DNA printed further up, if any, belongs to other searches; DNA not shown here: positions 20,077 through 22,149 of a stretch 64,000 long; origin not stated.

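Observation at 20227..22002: Unusual tripartite protein: polytopic membrane domain + signal peptidase I + CAP/SCP domain, encoded on the mobile element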

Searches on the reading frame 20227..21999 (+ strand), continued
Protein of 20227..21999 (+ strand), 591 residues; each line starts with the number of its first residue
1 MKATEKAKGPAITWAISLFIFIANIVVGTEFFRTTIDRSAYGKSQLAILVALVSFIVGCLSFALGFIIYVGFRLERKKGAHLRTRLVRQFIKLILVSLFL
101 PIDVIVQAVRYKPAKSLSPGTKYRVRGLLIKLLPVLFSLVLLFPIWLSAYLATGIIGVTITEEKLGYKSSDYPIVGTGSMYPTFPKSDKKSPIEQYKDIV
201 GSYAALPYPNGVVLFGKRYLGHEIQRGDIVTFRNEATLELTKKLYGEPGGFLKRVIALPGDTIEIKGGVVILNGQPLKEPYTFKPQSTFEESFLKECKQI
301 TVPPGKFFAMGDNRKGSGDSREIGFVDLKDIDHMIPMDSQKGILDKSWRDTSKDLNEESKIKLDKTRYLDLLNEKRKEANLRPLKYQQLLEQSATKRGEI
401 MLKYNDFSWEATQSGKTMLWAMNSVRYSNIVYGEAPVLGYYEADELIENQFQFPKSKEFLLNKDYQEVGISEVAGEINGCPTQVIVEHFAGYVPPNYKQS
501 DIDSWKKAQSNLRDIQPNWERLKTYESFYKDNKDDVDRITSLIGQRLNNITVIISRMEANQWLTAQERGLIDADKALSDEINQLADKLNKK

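Call 14: find_encoding_contigs(protein=P0069, flank=8000, max_places=2)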
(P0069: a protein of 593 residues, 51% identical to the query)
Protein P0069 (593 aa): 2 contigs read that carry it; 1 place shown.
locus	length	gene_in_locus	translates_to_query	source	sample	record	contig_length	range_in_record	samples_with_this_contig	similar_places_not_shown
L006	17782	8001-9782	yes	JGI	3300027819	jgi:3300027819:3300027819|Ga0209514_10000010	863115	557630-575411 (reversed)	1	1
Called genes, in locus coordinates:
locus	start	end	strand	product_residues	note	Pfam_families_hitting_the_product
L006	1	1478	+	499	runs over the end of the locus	PF00009:GTP_EFTU, PF00071:Ras, PF01926:MMR_HSR1, PF02421:FeoB_N (weak), PF22042:EF-G_D2, PF03144:GTP_EFTU_D2 (faint), PF11987:IF-2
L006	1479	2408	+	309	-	-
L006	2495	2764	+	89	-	PF00312:Ribosomal_S15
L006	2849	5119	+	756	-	PF01138:RNase_PH, PF03725:RNase_PH_C (weak), PF23459:S1_RRP5 (faint), PF01138:RNase_PH, PF00013:KH_1, PF00575:S1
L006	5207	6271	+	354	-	PF00004:AAA, PF07728:AAA_5 (weak), PF22667:Lon_lid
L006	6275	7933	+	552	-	PF00753:Lactamase_B, PF12706:Lactamase_B_2 (weak), PF22505:RNase_J_b_CASP, PF07521:RMMBL (weak), PF17770:RNase_J_C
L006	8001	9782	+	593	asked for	PF10502:Peptidase_S26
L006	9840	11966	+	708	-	PF17854:FtsK_alpha, PF01580:FtsK_SpoIIIE, PF01935:DUF87 (weak), PF09397:FtsK_gamma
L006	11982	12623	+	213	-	PF12844:HTH_19 (weak), PF13413:HTH_25, PF09136:Glucodextran_B (faint)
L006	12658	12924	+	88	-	-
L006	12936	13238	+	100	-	PF12732:YtxH (weak)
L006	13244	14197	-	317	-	PF02618:YceG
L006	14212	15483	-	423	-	PF02885:Glycos_trans_3N, PF00591:Glycos_transf_3, PF07831:PYNP_C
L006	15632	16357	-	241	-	PF04203:Sortase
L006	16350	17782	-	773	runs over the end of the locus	-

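Call 24: find_related_loci(query=window:20227-21999:+, collection=genome_contigs, flank=6000)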
Query window:20227-21999:+ (591 aa) in genome_contigs; peptide patterns used: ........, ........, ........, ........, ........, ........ (x = any residue, [..] = any of these).
55 stretches matched a pattern, but none encodes a relative of the query by tblastn (E <= 1e-3).

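Call 25: find_related_loci(query=window:20227-21999:+, collection=viral_contigs, flank=6000)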
Query window:20227-21999:+ (591 aa) in viral_contigs; peptide patterns used: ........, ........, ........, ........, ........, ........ (x = any residue, [..] = any of these).
7 stretches matched a pattern, but none encodes a relative of the query by tblastn (E <= 1e-3).
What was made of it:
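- Tried and rejected: Scans of reference genomes and IMG/VR found nothing (calls 24, 25).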

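Call 27: find_related_loci(query=A1, collection=genome_contigs, flank=6000)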
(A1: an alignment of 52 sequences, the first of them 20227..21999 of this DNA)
Query A1 (591 aa) in genome_contigs; peptide patterns used: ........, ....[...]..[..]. (x = any residue, [..] = any of these).
217 stretches matched a pattern; 167 encode a relative of the query (tblastn E <= 1e-3); the best 80 are kept; 80 distinct loci.
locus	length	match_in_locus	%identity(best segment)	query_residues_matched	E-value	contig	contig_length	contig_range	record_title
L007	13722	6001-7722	50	12-591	0e+0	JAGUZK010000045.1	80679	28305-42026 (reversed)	MAG: Candidatus Woesebacteria bacterium isolate DeMMO6_59 c_000000000910, whole genome shotgun sequence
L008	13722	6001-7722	50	12-591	0e+0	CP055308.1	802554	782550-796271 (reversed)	MAG: Candidatus Woesebacteria bacterium isolate Ch104a chromosome, complete genome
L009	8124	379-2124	51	13-591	0e+0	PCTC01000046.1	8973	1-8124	MAG: Candidatus Roizmanbacteria bacterium CG22_combo_CG10-13_8_21_14_all_34_12 CG22_scaffold_5121_c, whole genome shotgu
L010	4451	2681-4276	52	54-591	0e+0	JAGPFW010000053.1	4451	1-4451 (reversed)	Patescibacteria group bacterium isolate Gw_SlDig_bin_207 Gw_SlDig_46045_length_4451_cov_4.052035, whole genome shotgun s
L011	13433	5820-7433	54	49-591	0e+0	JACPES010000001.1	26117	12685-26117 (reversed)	MAG: Candidatus Collierbacteria bacterium isolate NC_groundwater_341_Ag_B-0.1um_44_45 GD18-4_B1_scaffold_7971, whole gen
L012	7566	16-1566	54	78-591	0e+0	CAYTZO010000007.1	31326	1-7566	MAG TPA_asm: uncultured Gammaproteobacteria bacterium isolate SRP093762_co1_179 genome assembly, contig: NODE_866_length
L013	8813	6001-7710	51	16-591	0e+0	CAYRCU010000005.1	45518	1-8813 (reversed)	MAG TPA_asm: uncultured Gammaproteobacteria bacterium isolate SRP338002_co1_166 genome assembly, contig: NODE_736_length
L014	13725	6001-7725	50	14-589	0e+0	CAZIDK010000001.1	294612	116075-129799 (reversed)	MAG TPA_asm: uncultured Gammaproteobacteria bacterium isolate SRP302447_co4_23 genome assembly, contig: NODE_116_length_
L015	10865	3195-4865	51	28-589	0e+0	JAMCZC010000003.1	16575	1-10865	MAG: Patescibacteria group bacterium isolate FK_Sedi_B_Bin.322 NODE_12934_length_16575_cov_35.3967, whole genome shotgun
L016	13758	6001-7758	47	12-589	0e+0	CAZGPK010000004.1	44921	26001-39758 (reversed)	MAG TPA_asm: uncultured Gammaproteobacteria bacterium isolate SRP050083_co7_586 genome assembly, contig: NODE_530_length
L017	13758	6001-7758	49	11-589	0e+0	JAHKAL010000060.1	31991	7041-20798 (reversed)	MAG: Patescibacteria group bacterium isolate Undefined_mixed_planktonic.mb.4 Undefined_mixed_pla.mb.4_k141_1080910, whol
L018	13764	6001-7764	49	11-591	0e+0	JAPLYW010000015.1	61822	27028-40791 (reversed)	MAG: Candidatus Shapirobacteria bacterium isolate LacPavin_0419_WC90_MAG_34_15 LacPavin_0419_WC90_scaffold_297055, whole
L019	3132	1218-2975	46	12-589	0e+0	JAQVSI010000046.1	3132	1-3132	MAG: Candidatus Shapirobacteria bacterium isolate STF1_270 NODE_147562_length_3132_cov_2.370715_Sandtown_F1, whole genom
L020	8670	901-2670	48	14-591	0e+0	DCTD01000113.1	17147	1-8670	MAG TPA_asm: Patescibacteria group bacterium UBA1449 UBA1449_contig_31159, whole genome shotgun sequence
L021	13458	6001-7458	55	100-591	2e-178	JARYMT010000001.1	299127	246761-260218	MAG: Microgenomates group bacterium isolate A05DMB-I-39 NODE_1_length_299127_cov_5.840920, whole genome shotgun sequence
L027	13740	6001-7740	49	8-591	3e-173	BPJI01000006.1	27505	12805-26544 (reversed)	MAG: Candidatus Parcubacteria bacterium KatS3mg096 DNA, contig_13576, whole genome shotgun sequence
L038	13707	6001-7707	47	17-589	2e-170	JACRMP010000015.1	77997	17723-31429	MAG: Candidatus Gottesmanbacteria bacterium isolate NC_groundwater_1910_Pr3_S2p5_48_11 SR2-18-S2p5_coassembly_scaffold_1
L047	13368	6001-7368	53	129-591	3e-160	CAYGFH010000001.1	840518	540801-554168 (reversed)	MAG TPA_asm: uncultured Gammaproteobacteria bacterium isolate ERP113451_co1_294 genome assembly, contig: NODE_1_length_8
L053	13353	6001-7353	53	136-590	3e-156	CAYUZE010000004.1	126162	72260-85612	MAG TPA_asm: uncultured Gammaproteobacteria bacterium isolate binchicken_co130_63 genome assembly, contig: NODE_274_leng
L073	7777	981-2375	49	124-591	1e-145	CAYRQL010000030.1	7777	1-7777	MAG TPA_asm: uncultured Actinomycetota bacterium isolate binchicken_co40_100 genome assembly, contig: NODE_4012_length_7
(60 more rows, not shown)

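Call 28: find_related_loci(query=A1, collection=viral_contigs, flank=6000)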
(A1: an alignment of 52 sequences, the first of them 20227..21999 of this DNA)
Query A1 (591 aa) in viral_contigs; peptide patterns used: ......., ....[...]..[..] (x = any residue, [..] = any of these).
26 stretches matched a pattern; 2 encode a relative of the query (tblastn E <= 1e-3); 2 distinct loci.
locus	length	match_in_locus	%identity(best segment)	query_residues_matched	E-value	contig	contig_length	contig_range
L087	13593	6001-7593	53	54-591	0e+0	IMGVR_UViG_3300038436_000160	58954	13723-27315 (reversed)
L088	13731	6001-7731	51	11-591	0e+0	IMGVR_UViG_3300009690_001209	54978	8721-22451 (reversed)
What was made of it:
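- Two IMG/VR contigs carry the family (call 28).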

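Call 30: predict_structure(alignment_id=A1)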
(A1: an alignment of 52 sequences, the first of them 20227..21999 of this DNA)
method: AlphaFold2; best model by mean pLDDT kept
length: 591 residues; sequences in the alignment: 52
mean_pLDDT: 80.7   pTM: 0.54
mean pLDDT of the five models: 80.7, 80.1, 79.5, 78.5, 70.4
residues with pLDDT >= 90: 170; 70-90: 303; 50-70: 97; < 50: 21
segments of 3 or more residues with pLDDT < 50: 116-119, 283-285, 410-413
pLDDT, mean of each block of 10 residues (from residue 1): 67 89 89 84 87 91 81 63 67 79 79 54 65 81 84 85 83 84 78 87 89 83 90 89 87 90 76 75 50 71 91 55 81 90 61 54 85 91 91 88 67 64 76 74 74 76 89 76 82 80 94 94 93 95 96 91 84 93 94 88
secondary structure, 60 per line:
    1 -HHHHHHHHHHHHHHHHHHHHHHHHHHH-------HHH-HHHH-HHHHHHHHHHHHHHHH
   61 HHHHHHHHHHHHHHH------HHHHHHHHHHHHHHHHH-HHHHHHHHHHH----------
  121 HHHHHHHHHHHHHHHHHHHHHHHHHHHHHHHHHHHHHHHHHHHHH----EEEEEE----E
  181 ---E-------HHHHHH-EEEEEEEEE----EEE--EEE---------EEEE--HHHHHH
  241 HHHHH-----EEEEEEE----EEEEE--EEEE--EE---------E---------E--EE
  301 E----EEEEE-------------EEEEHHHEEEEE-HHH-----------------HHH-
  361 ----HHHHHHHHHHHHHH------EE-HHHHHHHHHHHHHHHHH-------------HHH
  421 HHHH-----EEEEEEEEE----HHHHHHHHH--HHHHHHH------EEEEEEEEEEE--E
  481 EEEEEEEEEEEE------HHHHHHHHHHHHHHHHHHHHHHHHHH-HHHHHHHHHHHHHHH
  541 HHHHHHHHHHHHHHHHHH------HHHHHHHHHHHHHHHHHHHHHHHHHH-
elements in order: H2-28 H40-43 H45-75 H82-98 H100-110 H121-165 E170-175 H192-197 E199-207 E212-214 E217-219 E229-232 H235-245 E251-257 E262-266 E269-272 E299-301 E306-310 E324-327 E331-335 H365-378 H388-404 H418-424 E430-438 H443-451 H454-460 E467-477 E480-492 H499-524 H526-558 H565-590
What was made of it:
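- Checked: The ~250 C-terminal residues are a CAP-like domain (aa ~341-498) plus a three-helix bundle (aa 499-590) (call 30).
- The disulfide and the domain packing could not be checked because no coordinates were available, and pTM of 0.54 means the domain arrangement is uncertain (call 30).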

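Call 33: fold_search(model_id=the predicted structure, library=pdb)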
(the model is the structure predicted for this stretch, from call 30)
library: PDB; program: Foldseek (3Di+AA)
matches with E <= 10: 637; with E <= 0.001: 9
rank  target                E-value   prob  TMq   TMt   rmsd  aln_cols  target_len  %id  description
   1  4d53_A                5.1e-06  1.00  0.19  0.78   4.8       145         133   19  Outer surface protein BB0689 from Borrelia burgdorferi (released 2015-10-14)
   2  4me8                  1.1e-05  1.00  0.15  0.64   4.6       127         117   28  Crystal structure of a signal peptidase I (EF3073) from Enterococcus faecalis V583 at 2.27 A resolution (released 2013-09-11)
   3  4h0a_B                1.3e-05  1.00  0.18  0.34  15.3       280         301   12  Crystal structure of a cysteine-rich secretory protein (SAV1118) from Staphylococcus aureus subsp. aureus Mu50 at 1.90 (released 2012-09-26)
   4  4wvg_A                3.3e-05  1.00  0.19  0.21   5.2       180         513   23  Crystal structure of the Type-I signal peptidase from Staphylococcus aureus (SpsB). (released 2015-09-23)
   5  4ifa                  3.7e-05  1.00  0.20  0.36  14.5       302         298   10  1.5 Angstrom resolution crystal structure of an extracellular protein containing a SCP domain from Bacillus anthracis st (released 2012-12-26)
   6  4h0a_A                4.6e-05  1.00  0.17  0.32  15.4       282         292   12  Crystal structure of a cysteine-rich secretory protein (SAV1118) from Staphylococcus aureus subsp. aureus Mu50 at 1.90 (released 2012-09-26)
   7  4wvi_A                5.1e-05  1.00  0.19  0.22   4.9       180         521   25  Crystal structure of the Type-I signal peptidase from Staphylococcus aureus (SpsB) in complex with a substrate peptide (released 2015-09-23)
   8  4wvj_A                5.7e-05  1.00  0.19  0.22   5.0       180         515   26  Crystal structure of the Type-I signal peptidase from Staphylococcus aureus (SpsB) in complex with an inhibitor peptid (released 2015-09-23)
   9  4wvh_A                6.0e-05  1.00  0.19  0.21   4.9       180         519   25  Crystal structure of the Type-I signal peptidase from Staphylococcus aureus (SpsB) in complex with a substrate peptide (released 2015-09-23)
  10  8th8_P                1.5e-03  1.00  0.17  0.30   4.3       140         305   17  Linker domain of Nexin-dynein regulatory complex from Tetrahymena thermophila (released 2023-09-20)
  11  4aiw                  2.3e-03  1.00  0.17  0.59   4.3       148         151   15  GAPR-1 with bound inositol hexakisphosphate (released 2012-08-08)
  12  4nv4_A                2.3e-03  1.00  0.11  0.47   4.4        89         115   42  1.8 Angstrom Crystal Structure of Signal Peptidase I from Bacillus anthracis. (released 2013-12-18)
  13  5vhg                  4.0e-03  1.00  0.16  0.57   4.5       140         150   16  Crystal structure of pentad mutant GAPR-1 (released 2017-09-20)
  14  4nv4_B                4.2e-03  1.00  0.11  0.48   4.2        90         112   41  1.8 Angstrom Crystal Structure of Signal Peptidase I from Bacillus anthracis. (released 2013-12-18)
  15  1smb                  4.2e-03  1.00  0.15  0.50   5.8       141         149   16  Crystal Structure of Golgi-Associated PR-1 protein (released 2004-09-14)
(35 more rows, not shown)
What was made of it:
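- On CAP / SCP / YkwD superfamily (PF00188): Foldseek: 4d53_A E 5.1e-6, prob 1.0, TM 0.78 on the target; 4h0a, 4ifa, GAPR-1, PR-1 and CRISPs follow (call 33).
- Closest known: Bacterial CAP/SCP. Same: Same alpha-beta-alpha fold (call 33).
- Checked: (i) The top Foldseek PDB match of the AF2 model is the CAP protein BB0689 (E 5e-6, TM 0.78 on the target), followed by SAV1118, a B. anthracis SCP protein, GAPR-1 and PR-1 (call 33).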
